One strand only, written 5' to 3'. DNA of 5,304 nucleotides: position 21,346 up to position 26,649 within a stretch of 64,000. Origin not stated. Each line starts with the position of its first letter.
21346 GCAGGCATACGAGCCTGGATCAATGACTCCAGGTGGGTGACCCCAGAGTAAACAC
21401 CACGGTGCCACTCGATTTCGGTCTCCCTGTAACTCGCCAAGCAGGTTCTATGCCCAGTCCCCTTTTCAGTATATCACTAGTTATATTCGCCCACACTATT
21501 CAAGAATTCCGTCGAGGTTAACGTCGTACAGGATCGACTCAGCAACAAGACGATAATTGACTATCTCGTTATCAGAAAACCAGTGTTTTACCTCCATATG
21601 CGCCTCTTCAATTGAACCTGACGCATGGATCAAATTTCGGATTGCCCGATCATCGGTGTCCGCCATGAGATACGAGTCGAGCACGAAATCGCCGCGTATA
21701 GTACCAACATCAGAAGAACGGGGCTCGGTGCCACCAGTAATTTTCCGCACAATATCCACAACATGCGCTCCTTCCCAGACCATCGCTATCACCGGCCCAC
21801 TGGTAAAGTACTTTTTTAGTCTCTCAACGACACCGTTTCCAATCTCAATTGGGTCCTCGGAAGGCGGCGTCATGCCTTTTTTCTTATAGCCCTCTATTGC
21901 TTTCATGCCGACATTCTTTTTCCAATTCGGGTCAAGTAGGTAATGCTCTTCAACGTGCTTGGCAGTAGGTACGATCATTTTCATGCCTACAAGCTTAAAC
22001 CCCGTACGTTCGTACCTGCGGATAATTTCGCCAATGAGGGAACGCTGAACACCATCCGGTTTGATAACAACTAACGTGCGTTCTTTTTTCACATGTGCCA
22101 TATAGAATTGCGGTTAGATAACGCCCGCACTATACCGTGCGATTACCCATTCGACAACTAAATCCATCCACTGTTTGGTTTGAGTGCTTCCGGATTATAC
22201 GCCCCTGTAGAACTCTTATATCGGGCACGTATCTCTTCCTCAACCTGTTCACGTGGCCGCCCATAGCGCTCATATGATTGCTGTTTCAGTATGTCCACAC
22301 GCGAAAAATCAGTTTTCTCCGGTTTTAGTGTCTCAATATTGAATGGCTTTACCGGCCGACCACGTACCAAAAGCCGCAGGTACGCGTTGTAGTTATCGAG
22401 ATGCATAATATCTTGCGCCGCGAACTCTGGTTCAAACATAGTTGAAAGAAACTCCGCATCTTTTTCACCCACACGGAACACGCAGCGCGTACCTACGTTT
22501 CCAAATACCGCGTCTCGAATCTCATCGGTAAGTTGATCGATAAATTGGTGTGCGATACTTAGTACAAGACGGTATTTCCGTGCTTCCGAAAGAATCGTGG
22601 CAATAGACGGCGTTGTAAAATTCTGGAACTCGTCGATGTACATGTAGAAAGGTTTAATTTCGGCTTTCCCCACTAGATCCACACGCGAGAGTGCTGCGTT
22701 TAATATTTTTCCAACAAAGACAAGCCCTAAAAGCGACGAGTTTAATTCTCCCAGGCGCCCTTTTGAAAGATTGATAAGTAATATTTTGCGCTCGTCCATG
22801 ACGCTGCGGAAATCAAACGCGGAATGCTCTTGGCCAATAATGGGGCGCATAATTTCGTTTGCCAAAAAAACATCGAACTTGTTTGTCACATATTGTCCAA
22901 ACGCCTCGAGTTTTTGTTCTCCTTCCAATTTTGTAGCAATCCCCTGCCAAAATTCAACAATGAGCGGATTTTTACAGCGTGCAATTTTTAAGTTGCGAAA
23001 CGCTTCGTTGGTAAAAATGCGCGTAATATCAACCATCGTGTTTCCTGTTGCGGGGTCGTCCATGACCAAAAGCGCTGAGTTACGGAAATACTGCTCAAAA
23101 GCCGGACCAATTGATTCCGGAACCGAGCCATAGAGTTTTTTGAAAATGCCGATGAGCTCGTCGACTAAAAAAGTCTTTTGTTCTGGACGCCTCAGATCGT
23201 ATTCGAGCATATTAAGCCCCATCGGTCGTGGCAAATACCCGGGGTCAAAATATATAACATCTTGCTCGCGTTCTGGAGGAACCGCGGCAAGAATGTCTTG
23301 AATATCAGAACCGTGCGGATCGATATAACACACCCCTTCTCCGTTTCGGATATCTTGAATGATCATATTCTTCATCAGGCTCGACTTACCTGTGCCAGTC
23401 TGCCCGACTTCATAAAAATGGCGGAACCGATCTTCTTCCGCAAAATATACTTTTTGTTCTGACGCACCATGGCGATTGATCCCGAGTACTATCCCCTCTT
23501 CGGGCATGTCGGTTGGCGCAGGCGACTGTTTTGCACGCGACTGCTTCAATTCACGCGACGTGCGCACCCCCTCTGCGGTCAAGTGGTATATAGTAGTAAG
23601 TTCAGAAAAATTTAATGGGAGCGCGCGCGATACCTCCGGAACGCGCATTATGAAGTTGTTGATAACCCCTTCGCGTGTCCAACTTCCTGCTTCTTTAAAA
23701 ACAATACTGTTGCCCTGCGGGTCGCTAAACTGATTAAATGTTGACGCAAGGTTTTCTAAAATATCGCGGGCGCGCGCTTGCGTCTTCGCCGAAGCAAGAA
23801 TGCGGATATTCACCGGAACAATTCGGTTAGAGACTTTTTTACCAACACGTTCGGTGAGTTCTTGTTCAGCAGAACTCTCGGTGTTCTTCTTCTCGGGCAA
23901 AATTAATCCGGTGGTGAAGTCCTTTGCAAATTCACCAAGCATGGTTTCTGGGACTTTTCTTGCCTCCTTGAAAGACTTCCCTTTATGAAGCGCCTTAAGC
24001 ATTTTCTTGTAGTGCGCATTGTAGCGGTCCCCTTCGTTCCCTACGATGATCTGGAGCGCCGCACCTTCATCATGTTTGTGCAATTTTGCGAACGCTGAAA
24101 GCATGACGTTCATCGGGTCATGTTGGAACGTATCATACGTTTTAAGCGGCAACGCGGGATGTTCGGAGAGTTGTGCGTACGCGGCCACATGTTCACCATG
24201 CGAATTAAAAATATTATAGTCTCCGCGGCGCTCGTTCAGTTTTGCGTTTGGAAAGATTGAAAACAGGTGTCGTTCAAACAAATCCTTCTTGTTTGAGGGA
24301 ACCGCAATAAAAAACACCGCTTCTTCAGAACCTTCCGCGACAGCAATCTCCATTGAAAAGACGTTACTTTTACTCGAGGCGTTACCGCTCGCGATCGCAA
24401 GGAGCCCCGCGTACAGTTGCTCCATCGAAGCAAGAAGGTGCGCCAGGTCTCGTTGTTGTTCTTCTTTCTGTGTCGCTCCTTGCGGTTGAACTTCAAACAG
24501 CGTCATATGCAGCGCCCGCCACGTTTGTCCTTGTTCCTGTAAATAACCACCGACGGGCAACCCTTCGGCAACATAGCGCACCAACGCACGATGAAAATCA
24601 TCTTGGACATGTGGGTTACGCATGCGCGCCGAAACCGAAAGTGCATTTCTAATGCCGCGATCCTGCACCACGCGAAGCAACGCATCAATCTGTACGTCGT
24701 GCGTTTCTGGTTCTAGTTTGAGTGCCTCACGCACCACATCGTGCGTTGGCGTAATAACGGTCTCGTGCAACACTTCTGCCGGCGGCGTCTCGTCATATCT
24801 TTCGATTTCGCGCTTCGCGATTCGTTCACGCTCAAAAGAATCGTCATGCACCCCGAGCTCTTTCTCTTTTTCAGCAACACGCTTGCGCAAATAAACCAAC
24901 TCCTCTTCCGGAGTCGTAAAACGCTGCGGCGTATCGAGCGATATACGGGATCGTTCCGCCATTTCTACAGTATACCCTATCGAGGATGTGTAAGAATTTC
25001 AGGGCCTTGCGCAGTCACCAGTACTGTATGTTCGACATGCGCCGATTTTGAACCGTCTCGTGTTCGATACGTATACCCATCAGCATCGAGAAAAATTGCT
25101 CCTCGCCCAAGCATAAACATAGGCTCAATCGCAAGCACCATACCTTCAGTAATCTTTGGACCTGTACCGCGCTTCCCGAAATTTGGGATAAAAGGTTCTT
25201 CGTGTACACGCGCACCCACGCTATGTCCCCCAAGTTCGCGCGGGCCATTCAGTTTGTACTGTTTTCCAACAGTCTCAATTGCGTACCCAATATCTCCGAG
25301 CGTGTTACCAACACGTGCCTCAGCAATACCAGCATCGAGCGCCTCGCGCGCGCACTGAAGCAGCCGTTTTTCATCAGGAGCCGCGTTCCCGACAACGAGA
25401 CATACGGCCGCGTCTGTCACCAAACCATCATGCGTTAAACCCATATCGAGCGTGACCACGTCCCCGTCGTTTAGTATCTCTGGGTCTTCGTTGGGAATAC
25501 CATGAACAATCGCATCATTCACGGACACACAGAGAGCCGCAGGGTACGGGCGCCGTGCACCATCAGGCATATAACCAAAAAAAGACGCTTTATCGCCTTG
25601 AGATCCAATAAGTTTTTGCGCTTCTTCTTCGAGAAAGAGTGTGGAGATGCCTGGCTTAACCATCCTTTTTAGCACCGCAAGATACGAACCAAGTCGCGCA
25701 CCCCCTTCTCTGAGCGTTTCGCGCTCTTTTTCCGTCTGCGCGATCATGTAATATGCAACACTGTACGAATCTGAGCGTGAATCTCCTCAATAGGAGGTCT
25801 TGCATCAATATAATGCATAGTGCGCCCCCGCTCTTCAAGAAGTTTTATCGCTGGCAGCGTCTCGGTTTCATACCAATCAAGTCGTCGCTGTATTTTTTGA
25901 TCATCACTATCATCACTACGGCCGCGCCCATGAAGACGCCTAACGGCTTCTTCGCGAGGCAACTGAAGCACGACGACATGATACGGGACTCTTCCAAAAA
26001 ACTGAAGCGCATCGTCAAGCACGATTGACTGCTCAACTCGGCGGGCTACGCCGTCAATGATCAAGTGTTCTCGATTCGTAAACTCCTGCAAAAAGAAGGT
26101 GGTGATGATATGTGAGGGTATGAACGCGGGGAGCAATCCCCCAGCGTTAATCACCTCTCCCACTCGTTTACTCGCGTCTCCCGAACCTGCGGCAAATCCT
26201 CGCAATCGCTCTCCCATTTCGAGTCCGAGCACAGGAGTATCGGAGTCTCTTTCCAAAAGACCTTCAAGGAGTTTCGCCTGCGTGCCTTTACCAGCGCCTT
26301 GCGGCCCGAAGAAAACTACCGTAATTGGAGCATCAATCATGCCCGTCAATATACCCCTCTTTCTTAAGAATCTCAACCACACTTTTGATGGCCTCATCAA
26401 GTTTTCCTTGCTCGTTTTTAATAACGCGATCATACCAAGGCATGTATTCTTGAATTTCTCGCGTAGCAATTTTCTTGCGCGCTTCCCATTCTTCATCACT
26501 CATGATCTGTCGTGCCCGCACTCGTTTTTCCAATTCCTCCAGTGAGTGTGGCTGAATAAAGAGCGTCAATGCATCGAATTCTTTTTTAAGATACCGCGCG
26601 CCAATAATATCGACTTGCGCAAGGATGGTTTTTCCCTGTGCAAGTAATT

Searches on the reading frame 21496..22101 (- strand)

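Call 37: search_protein_families(library=pfam, proteins=[window:21496-22101:-], max_evalue=0.001)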
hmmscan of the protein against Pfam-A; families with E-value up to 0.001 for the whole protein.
window:21496-22101:- (201 aa): 1 family
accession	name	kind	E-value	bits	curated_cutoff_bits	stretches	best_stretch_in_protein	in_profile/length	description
PF00334.24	NDK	-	1.2e-37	129.3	27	2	93-180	58-135/135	Nucleoside diphosphate kinase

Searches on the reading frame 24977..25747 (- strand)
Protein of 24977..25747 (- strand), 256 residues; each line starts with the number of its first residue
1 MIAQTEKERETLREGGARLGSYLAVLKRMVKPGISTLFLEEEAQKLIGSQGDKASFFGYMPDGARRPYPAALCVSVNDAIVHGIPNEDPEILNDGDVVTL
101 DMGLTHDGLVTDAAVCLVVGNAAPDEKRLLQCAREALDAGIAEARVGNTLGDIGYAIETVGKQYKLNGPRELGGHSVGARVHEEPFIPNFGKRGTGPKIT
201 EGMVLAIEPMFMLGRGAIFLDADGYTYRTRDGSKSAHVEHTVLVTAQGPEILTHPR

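Call 37: search_protein_families(library=pfam, proteins=[window:24977-25747:-], max_evalue=0.001)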
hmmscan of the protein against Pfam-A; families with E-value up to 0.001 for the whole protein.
window:24977-25747:- (256 aa): 1 family
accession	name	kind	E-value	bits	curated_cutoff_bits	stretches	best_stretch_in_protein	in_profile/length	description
PF00557.29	Peptidase_M24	-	5.6e-41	141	23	1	12-246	3-208/208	Metallopeptidase family M24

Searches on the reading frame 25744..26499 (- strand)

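Call 37: search_protein_families(library=pfam, proteins=[window:25744-26499:-], max_evalue=0.001)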
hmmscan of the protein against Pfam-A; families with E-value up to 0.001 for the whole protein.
window:25744-26499:- (251 aa): 5 families
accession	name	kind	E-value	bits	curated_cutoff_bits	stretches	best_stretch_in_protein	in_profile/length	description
PF00406.28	ADK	-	1.9e-15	57.7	26.8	1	64-224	2-149/151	Adenylate kinase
PF13207.12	AAA_17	-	2.9e-09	37.8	27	1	64-199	1-132/136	AAA domain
PF02223.23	Thymidylate_kin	-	2.2e-08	34.4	27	1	151-244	98-185/185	Thymidylate kinase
PF13238.12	AAA_18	-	5.4e-05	24.1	29.4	1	62-200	2-119/128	AAA domain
PF13671.12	AAA_33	-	0.0005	20.8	27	0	61-208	2-134/143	AAA domain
